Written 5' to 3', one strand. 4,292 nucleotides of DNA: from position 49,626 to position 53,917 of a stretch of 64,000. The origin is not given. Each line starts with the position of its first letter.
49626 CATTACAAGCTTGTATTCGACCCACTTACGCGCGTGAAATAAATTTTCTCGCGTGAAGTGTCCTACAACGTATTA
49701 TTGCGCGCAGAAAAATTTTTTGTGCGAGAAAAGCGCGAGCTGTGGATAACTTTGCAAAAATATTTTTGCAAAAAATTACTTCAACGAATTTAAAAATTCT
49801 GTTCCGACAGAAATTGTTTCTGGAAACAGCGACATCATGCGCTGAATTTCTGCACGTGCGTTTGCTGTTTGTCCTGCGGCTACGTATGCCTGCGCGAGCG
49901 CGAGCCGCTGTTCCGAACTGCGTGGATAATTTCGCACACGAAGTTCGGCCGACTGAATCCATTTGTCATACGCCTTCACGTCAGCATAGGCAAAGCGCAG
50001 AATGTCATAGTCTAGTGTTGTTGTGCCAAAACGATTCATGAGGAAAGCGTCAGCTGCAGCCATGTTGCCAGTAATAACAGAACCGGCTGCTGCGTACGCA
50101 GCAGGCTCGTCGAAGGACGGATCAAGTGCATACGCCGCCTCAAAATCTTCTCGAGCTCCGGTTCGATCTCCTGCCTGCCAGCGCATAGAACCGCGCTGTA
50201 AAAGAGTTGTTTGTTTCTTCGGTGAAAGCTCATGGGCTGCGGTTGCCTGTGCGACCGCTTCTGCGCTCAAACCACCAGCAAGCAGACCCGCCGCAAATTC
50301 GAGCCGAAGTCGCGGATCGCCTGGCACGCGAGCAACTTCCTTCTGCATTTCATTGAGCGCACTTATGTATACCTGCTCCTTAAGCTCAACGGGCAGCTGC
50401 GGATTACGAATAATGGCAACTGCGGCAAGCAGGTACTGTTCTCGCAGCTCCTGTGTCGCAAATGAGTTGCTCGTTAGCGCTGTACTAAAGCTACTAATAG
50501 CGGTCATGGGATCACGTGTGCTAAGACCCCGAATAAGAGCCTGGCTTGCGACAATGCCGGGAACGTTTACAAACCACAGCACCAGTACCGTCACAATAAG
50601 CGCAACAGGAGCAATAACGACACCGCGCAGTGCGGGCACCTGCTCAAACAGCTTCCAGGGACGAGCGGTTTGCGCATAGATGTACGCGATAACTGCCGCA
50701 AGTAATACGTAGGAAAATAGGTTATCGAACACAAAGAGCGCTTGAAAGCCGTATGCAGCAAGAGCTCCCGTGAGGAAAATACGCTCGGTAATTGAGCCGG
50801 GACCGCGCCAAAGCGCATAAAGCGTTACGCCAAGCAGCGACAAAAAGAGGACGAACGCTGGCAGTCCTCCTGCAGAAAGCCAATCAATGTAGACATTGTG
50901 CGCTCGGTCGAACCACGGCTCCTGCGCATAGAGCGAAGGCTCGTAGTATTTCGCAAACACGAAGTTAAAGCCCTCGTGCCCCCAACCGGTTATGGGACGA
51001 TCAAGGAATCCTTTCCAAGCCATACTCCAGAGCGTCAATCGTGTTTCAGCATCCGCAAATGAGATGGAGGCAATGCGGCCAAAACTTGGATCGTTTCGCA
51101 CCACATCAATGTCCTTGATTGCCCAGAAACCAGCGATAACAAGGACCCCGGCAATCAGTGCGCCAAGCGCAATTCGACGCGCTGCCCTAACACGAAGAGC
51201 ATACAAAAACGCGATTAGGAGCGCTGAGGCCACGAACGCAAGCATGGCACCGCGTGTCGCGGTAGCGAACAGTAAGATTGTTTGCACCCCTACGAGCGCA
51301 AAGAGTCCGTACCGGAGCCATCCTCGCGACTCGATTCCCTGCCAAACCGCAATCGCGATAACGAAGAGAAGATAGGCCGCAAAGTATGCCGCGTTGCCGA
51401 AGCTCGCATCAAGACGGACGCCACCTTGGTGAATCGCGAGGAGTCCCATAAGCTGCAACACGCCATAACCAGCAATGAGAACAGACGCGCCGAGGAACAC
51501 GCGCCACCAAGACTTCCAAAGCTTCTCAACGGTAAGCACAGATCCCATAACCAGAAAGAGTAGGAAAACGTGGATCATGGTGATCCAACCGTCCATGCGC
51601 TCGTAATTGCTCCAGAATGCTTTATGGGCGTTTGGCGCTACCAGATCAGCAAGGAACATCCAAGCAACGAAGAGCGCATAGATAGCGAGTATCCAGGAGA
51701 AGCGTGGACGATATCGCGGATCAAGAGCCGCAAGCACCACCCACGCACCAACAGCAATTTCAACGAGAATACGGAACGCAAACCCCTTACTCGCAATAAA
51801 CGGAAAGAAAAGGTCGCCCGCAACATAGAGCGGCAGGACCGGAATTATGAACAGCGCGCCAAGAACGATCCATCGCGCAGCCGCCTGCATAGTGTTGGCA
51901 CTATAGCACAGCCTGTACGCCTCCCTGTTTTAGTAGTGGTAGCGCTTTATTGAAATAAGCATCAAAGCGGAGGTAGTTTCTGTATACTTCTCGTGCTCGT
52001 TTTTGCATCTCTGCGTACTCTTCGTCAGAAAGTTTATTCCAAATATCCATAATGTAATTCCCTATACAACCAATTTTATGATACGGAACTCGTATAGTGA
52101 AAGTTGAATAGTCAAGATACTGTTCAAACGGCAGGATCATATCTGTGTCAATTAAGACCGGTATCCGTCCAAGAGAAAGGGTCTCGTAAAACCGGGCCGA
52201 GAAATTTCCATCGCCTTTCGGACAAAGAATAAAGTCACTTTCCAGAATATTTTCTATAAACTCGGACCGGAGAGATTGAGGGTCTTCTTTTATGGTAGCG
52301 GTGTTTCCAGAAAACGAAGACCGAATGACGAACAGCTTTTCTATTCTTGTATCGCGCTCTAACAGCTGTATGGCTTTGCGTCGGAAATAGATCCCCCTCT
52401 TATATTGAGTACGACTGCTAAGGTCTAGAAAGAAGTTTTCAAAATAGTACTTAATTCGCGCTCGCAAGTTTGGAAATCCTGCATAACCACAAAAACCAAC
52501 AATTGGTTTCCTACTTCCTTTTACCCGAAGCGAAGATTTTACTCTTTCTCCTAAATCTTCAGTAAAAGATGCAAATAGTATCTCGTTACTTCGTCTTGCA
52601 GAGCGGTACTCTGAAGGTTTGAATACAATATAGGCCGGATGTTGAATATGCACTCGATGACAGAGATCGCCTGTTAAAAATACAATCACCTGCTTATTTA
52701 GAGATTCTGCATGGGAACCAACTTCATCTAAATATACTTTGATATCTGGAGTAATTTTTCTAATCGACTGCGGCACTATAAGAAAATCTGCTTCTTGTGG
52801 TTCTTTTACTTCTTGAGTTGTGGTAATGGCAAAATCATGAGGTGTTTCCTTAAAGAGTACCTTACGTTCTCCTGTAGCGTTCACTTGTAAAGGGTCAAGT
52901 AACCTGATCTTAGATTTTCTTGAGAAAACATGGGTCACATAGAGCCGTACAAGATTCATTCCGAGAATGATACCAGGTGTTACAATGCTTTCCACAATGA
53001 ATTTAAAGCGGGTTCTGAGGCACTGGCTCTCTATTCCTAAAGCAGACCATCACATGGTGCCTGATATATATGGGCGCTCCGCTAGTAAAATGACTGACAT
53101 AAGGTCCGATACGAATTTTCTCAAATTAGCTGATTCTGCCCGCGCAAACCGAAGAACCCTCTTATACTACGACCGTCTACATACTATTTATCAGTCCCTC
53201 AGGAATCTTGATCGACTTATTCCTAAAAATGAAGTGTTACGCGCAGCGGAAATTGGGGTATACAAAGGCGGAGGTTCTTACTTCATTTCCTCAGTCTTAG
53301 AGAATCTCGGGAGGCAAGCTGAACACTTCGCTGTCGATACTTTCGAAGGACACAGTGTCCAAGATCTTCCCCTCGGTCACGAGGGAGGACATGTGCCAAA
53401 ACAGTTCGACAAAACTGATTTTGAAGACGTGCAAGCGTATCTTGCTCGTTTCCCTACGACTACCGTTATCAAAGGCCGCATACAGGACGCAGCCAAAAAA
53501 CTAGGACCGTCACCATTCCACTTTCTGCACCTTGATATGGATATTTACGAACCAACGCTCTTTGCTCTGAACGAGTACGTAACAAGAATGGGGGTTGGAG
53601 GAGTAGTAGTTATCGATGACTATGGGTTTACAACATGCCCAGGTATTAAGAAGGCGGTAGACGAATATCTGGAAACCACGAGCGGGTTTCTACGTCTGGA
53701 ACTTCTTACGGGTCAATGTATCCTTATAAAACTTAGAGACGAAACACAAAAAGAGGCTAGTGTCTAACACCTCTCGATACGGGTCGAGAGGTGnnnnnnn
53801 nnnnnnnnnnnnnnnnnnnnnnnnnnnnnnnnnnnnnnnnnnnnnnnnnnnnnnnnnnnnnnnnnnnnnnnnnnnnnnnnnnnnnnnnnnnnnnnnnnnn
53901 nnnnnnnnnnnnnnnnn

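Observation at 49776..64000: Surface-glycan locus combining NeuB/NeuA-type nonulosonic-acid genes with carbamoyl- and methyl-transferases, a TagF-like transferase, Wzx and an exostosin-like GT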

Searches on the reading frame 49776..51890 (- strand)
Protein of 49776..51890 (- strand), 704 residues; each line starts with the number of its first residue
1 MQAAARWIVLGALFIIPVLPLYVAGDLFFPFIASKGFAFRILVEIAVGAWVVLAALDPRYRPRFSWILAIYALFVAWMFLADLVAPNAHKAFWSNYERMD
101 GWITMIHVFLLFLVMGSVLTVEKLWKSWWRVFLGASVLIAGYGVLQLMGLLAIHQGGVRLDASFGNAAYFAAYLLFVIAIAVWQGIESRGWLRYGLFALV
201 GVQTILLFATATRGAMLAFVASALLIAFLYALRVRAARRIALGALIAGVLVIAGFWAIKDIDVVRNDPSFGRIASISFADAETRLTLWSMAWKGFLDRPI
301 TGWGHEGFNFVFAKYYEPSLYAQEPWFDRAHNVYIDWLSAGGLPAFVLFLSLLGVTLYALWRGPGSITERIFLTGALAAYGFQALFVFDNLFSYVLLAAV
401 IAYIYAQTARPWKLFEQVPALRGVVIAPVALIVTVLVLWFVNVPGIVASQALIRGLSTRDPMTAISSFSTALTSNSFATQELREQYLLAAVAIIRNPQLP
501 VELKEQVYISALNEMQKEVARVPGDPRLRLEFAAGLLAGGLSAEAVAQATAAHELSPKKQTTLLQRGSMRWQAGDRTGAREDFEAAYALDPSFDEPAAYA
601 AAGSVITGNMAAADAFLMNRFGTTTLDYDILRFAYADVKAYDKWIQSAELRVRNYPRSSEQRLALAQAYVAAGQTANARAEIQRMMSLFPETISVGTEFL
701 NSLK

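Call 3: search_protein_families(library=pfam, proteins=[window:49776-51890:-], max_evalue=0.01)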
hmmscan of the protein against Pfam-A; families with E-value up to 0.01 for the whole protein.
window:49776-51890:- (704 aa): 8 families
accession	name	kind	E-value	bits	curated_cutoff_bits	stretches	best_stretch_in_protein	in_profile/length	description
PF04932.20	Wzy_C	-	1.1e-21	77.6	31.7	1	203-350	6-149/149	O-Antigen ligase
PF13428.12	TPR_14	-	1.4e-06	28.9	23.5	0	662-692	4-34/44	Tetratricopeptide repeat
PF07719.23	TPR_2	-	1.3e-05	25.4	27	0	563-592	4-33/34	Tetratricopeptide repeat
PF13371.12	TPR_9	-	7.2e-05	23.2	35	0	556-600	25-67/73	Tetratricopeptide repeat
PF14561.12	TPR_20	-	0.00058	20.6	25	0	512-548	8-44/90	Tetratricopeptide repeat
PF14559.12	TPR_19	-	0.00064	20.4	25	0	656-687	22-53/68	Tetratricopeptide repeat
PF13181.12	TPR_8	-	0.0077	16.8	25.7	0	563-592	4-33/34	Tetratricopeptide repeat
PF13174.12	TPR_6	-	0.0099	16.9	26.3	0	663-692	4-33/33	Tetratricopeptide repeat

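Call 5: search_protein_families(library=ncbifam, proteins=[window:49776-51890:-], max_evalue=0.001)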
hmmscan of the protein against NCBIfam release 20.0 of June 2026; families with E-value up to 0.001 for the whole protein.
window:49776-51890:- (704 aa): 1 family
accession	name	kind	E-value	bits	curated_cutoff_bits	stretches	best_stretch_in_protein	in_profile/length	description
TIGR02917.1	PEP_TPR_lipo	equivalog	9.6e-05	20.4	312.2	1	506-695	207-399/899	XrtA/PEP-CTERM system TPR-repeat protein PrsT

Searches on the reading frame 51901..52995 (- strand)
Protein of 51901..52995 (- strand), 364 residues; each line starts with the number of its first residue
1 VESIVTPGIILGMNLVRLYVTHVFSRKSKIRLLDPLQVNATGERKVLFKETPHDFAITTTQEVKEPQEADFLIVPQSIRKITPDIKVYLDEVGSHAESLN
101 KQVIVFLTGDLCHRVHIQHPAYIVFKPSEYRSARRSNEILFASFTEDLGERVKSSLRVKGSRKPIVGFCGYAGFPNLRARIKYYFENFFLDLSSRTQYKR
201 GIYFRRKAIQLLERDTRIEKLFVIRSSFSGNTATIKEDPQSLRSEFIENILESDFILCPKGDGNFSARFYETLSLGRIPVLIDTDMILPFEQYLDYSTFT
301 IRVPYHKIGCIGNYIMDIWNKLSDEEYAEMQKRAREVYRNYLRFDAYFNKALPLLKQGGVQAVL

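Call 3: search_protein_families(library=pfam, proteins=[window:51901-52995:-], max_evalue=0.01)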
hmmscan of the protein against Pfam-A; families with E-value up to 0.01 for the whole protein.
window:51901-52995:- (364 aa): 2 families
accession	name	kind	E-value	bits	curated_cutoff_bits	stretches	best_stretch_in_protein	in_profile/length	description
PF03016.20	Exostosin_GT47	-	4e-14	53.1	33.4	1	232-307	204-282/293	Exostosin GT47 domain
PF24785.1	RXYLT1_C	-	2.2e-06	27.7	27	1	233-284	58-108/187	RXYLT1 C-terminal domain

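Call 5: search_protein_families(library=ncbifam, proteins=[window:51901-52995:-], max_evalue=0.001)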
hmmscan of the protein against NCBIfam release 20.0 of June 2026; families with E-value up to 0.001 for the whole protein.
window:51901-52995:- (364 aa): 0 families

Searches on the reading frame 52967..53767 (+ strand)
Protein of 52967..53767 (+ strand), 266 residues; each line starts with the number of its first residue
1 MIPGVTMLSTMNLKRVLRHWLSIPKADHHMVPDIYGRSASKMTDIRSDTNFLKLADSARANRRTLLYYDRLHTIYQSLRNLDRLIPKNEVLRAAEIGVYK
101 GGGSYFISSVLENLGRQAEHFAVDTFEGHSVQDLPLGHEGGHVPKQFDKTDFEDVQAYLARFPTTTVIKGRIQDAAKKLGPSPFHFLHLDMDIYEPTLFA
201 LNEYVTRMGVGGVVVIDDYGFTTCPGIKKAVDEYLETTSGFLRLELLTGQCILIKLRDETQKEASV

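Call 3: search_protein_families(library=pfam, proteins=[window:52967-53767:+], max_evalue=0.01)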
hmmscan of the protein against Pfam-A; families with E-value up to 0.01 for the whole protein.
window:52967-53767:+ (266 aa): 2 families
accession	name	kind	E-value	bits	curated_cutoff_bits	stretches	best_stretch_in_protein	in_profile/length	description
PF05711.17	TylF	-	2.5e-13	50.3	23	1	94-236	96-244/264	Macrocin-O-methyltransferase (TylF)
PF13578.12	Methyltransf_24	-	1.3e-12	49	26.3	1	95-219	2-105/105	Methyltransferase domain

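Call 5: search_protein_families(library=ncbifam, proteins=[window:52967-53767:+], max_evalue=0.001)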
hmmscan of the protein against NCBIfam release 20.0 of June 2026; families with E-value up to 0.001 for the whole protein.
window:52967-53767:+ (266 aa): 0 families
